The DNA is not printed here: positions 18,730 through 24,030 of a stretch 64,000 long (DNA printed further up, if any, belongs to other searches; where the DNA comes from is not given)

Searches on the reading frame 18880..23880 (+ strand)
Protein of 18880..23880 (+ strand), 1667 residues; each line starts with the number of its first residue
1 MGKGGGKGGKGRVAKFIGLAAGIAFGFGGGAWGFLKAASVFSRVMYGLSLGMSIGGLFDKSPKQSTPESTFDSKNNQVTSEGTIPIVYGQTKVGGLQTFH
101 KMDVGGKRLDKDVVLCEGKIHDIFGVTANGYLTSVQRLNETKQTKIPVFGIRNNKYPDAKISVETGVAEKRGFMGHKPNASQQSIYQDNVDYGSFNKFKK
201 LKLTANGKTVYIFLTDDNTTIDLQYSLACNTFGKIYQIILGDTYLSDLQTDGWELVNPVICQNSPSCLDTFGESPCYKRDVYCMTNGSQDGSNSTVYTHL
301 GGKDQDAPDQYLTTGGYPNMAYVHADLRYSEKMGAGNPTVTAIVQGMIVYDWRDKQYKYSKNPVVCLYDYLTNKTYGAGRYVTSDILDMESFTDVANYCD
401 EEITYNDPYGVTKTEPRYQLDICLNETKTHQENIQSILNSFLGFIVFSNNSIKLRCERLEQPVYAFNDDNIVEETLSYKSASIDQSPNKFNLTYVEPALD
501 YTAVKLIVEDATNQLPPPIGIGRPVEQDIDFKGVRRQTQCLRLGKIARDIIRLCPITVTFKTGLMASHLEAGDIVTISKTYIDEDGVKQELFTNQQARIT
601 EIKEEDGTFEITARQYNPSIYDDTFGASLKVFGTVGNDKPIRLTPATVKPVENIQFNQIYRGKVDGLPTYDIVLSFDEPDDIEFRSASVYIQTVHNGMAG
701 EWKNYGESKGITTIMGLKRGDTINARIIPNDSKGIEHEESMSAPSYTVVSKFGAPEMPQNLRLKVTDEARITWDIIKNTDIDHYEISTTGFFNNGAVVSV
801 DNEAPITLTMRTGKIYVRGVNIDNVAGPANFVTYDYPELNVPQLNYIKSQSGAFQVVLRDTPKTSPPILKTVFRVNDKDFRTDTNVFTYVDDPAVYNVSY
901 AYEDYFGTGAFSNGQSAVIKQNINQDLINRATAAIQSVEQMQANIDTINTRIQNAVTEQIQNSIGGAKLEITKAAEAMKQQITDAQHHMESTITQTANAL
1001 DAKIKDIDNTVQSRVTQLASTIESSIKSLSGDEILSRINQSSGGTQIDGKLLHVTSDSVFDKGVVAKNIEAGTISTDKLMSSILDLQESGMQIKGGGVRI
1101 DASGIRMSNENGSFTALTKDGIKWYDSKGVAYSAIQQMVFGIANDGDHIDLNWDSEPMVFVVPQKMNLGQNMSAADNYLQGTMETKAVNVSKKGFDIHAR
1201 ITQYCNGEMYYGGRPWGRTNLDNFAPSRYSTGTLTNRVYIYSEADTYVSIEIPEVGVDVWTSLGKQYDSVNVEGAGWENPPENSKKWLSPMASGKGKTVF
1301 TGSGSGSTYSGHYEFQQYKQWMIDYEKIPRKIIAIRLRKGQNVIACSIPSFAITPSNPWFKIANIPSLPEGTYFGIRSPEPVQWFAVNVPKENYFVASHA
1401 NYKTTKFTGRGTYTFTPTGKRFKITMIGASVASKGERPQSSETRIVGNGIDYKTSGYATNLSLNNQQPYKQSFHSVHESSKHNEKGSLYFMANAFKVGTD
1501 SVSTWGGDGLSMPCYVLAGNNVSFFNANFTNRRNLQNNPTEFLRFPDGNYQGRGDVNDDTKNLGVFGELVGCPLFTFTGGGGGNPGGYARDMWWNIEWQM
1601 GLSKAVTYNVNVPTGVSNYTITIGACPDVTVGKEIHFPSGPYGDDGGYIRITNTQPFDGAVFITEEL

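Call 21: search_protein_families(library=phrogs, proteins=[window:18880-23880:+], max_evalue=0.00001)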
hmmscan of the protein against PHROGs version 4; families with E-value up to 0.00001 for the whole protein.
window:18880-23880:+ (1667 aa): 9 families
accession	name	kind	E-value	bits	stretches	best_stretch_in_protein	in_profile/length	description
phrog_31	-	tail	9.3e-61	206.9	1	316-1192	471-1352/1565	central tail fiber J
phrog_1727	-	tail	9.3e-27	94.1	1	352-579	266-485/1174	tail protein and host specificity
phrog_2589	-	tail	7.3e-21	73.4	1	358-579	275-485/3686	tail protein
phrog_1101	-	tail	9.3e-20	71.1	1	877-1198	895-1185/1405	tail protein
phrog_37728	-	unknown function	1.8e-19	69.5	1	288-622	122-451/1894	-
phrog_2148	-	tail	5.1e-15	55.8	1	356-578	14-227/901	tail fiber protein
phrog_10652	-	unknown function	4.6e-09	36.9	1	356-596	21-256/328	-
phrog_1330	-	tail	6.9e-07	28.5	1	1016-1081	959-1025/1361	tail protein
phrog_1899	-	unknown function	5e-06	26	0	1028-1085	397-454/933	-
